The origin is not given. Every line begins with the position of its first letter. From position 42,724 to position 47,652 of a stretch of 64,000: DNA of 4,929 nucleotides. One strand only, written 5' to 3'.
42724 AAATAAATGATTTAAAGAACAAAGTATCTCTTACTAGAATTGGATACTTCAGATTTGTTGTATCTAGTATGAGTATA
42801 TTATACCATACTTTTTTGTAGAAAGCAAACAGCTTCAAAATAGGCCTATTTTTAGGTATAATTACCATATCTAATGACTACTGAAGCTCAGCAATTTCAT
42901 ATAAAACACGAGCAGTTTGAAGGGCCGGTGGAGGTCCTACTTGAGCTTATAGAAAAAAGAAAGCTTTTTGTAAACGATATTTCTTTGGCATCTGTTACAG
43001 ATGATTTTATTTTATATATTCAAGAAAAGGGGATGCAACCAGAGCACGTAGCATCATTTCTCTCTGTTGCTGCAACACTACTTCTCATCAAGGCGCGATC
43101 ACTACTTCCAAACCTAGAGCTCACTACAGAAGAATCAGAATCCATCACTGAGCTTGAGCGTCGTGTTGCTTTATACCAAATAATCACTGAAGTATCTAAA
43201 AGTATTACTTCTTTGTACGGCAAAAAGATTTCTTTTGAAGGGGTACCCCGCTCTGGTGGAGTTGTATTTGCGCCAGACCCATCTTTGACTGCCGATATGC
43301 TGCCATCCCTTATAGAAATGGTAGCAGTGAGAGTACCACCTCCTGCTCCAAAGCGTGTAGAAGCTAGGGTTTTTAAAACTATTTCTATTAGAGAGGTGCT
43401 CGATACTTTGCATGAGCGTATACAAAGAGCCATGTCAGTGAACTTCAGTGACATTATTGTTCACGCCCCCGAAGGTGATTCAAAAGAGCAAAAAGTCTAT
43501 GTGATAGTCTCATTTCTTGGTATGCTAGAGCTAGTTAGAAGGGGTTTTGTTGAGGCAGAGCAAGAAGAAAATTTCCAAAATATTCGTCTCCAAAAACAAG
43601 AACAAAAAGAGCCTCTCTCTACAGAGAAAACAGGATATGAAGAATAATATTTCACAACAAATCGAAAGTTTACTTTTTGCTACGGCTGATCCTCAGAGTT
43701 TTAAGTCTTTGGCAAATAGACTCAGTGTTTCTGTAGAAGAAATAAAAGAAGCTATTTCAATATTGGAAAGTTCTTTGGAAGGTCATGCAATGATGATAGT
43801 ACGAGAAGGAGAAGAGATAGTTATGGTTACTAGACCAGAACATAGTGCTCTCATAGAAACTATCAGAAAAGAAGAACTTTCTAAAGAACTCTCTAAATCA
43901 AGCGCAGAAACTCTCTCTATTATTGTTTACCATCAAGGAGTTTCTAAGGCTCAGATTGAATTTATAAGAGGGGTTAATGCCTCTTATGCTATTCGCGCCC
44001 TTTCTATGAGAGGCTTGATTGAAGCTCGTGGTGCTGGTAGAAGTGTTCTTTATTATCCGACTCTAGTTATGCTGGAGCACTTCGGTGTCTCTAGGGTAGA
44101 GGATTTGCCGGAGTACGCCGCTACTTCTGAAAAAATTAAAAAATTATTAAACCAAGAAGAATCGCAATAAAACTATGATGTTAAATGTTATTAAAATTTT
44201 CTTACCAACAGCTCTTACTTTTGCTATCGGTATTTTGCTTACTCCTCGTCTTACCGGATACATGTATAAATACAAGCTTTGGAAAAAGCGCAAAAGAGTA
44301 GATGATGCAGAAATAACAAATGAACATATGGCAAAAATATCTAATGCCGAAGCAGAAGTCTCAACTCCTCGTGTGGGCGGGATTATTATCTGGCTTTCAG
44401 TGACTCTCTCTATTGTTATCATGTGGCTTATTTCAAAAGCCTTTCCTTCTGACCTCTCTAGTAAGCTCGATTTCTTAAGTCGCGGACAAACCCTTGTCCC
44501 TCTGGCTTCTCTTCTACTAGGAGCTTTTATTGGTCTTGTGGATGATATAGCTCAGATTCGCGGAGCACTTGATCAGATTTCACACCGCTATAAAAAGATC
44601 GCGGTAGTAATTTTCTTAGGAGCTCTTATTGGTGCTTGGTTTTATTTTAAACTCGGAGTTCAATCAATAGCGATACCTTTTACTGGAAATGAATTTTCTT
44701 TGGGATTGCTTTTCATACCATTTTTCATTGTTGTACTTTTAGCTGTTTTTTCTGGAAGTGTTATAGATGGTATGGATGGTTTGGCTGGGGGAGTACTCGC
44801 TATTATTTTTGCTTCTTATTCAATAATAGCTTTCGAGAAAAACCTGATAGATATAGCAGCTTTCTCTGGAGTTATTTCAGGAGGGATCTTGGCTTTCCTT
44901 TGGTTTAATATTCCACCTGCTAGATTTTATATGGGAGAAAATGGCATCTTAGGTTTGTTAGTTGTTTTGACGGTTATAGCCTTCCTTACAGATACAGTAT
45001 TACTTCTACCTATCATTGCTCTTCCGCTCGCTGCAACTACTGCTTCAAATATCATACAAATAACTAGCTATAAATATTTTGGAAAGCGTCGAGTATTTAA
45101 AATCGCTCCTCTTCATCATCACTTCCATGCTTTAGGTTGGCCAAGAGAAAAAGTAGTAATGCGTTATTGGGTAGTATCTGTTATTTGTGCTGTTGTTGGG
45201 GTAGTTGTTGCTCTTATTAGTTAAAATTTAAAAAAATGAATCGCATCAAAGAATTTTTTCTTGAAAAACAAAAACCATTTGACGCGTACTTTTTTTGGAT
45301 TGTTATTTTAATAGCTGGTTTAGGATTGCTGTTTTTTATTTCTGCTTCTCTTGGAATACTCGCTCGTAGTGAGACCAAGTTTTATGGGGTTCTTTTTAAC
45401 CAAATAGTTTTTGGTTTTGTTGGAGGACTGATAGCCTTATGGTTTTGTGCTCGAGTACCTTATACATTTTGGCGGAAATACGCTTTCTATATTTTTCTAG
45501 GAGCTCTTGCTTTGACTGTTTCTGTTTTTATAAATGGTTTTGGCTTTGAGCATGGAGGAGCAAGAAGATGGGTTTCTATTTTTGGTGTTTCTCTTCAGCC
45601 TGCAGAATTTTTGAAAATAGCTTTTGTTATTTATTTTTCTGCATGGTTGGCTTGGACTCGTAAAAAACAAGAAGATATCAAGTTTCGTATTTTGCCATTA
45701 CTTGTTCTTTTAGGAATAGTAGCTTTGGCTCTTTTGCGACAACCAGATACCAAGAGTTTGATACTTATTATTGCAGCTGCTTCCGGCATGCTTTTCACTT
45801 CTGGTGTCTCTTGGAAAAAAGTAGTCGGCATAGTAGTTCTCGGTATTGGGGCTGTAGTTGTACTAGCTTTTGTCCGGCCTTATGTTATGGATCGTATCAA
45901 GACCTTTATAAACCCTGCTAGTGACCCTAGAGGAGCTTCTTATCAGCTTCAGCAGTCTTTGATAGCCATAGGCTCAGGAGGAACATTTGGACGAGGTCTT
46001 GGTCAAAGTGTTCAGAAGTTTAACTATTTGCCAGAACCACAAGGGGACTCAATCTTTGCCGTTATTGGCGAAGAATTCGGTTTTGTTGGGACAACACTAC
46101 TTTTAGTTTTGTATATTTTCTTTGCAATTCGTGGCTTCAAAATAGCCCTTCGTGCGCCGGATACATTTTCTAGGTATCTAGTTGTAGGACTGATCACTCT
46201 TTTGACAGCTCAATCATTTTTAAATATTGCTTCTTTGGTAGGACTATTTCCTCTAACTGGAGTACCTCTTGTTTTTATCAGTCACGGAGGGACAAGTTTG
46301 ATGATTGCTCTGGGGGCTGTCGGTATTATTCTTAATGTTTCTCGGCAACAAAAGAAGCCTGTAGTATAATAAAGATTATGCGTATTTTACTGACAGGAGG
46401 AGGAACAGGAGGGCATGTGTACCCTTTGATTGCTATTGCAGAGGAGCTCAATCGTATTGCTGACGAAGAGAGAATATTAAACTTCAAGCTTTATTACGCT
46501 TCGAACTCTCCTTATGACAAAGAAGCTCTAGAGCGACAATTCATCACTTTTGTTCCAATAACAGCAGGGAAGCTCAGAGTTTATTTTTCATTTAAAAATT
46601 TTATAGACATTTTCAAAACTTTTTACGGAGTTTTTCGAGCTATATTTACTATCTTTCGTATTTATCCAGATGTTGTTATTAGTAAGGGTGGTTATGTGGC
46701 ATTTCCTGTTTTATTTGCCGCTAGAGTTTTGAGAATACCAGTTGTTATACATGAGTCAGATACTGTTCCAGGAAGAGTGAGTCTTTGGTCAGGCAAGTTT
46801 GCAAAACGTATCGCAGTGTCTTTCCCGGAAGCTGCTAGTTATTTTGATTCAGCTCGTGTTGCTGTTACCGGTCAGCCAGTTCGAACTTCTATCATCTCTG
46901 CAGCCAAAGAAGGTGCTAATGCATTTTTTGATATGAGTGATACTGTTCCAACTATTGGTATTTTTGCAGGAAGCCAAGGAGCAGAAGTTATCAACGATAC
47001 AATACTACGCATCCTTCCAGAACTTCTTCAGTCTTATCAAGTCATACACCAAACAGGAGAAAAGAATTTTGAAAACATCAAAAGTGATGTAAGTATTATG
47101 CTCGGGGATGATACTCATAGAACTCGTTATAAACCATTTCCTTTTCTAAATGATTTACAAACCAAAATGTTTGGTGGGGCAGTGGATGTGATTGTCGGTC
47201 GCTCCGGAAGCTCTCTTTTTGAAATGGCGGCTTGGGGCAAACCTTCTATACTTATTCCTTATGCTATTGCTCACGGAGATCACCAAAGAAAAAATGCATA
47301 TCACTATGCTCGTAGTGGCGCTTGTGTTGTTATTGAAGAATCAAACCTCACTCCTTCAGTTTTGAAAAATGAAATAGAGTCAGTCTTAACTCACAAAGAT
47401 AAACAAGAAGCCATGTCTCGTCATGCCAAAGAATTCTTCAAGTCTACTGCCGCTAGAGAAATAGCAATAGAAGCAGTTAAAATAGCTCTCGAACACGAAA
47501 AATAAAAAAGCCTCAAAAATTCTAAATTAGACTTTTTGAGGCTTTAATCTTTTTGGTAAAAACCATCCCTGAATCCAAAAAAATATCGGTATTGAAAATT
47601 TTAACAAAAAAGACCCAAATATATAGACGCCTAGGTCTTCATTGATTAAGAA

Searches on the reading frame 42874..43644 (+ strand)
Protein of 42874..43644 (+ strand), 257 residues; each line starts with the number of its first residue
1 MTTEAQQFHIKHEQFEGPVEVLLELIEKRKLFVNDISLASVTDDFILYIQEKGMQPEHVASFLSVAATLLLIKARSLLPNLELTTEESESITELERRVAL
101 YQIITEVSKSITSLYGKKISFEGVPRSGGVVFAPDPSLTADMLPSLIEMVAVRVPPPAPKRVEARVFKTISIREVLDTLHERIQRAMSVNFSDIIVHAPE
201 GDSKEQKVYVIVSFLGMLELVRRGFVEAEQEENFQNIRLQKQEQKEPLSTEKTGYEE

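Call 59: search_protein_families(library=pfam, proteins=[window:42874-43644:+], max_evalue=0.01)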
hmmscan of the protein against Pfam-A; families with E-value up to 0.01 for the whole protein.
window:42874-43644:+ (257 aa): 1 family
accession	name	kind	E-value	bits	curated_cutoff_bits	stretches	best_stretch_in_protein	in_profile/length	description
PF02616.19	SMC_ScpA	-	1.6e-17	64.7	24.6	2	25-100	1-78/232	Segregation and condensation protein ScpA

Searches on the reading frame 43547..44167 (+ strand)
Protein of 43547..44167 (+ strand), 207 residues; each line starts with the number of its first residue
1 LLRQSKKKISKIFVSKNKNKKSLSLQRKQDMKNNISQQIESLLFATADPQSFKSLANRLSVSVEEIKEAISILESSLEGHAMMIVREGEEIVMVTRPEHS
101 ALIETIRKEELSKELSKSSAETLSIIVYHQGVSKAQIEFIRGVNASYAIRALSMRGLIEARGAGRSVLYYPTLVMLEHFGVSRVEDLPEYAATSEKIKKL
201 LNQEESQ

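Call 59: search_protein_families(library=pfam, proteins=[window:43547-44167:+], max_evalue=0.01)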
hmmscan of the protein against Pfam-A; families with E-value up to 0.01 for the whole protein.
window:43547-44167:+ (207 aa): 2 families
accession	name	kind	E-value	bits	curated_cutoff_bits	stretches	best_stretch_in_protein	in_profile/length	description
PF04079.22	SMC_ScpB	-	7.8e-37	126.8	27.4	1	38-189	2-159/160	Segregation and condensation complex subunit ScpB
PF10259.14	Rogdi_lz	-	0.0091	15.8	29.4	0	7-78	72-143/295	Rogdi leucine zipper containing protein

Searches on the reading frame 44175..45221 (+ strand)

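Call 8: search_protein_families(library=pfam, proteins=[window:44175-45221:+], max_evalue=0.001)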
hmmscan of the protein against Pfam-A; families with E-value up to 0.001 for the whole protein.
window:44175-45221:+ (349 aa): 1 family
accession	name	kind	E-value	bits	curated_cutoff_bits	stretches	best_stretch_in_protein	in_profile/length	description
PF00953.26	Glycos_transf_4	-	1.1e-18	68.2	27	1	109-269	4-156/160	Glycosyl transferase family 4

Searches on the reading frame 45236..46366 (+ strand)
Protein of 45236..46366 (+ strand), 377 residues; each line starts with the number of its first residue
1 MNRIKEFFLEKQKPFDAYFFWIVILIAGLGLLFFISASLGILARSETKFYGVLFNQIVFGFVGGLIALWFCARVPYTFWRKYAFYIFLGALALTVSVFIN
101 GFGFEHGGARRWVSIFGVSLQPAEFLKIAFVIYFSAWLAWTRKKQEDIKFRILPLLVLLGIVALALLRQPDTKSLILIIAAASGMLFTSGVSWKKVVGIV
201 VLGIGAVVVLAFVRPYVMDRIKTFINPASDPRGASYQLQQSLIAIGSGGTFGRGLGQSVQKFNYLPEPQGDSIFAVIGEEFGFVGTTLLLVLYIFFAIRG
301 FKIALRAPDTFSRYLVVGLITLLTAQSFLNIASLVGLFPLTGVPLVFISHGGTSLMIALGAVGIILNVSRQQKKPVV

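Call 8: search_protein_families(library=pfam, proteins=[window:45236-46366:+], max_evalue=0.001)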
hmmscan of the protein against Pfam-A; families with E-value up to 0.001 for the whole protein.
window:45236-46366:+ (377 aa): 1 family
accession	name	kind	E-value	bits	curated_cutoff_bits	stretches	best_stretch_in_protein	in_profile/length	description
PF01098.24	FTSW_RODA_SPOVE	-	8.6e-97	324.7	26.4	1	19-373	4-355/356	Cell cycle protein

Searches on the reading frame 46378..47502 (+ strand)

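Call 8: search_protein_families(library=pfam, proteins=[window:46378-47502:+], max_evalue=0.001)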
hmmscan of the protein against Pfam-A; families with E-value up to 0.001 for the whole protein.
window:46378-47502:+ (375 aa): 3 families
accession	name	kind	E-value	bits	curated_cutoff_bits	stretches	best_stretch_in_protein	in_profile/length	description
PF03033.26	Glyco_transf_28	-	2.5e-32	112.3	26.2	1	3-146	1-138/139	Glycosyltransferase family 28 N-terminal domain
PF04101.22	Glyco_tran_28_C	-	4.4e-31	108.6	22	1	192-358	1-163/166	Glycosyltransferase family 28 C-terminal domain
PF13579.12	Glyco_trans_4_4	-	0.00069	20.4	29.7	0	95-169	70-139/158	Glycosyl transferase 4-like domain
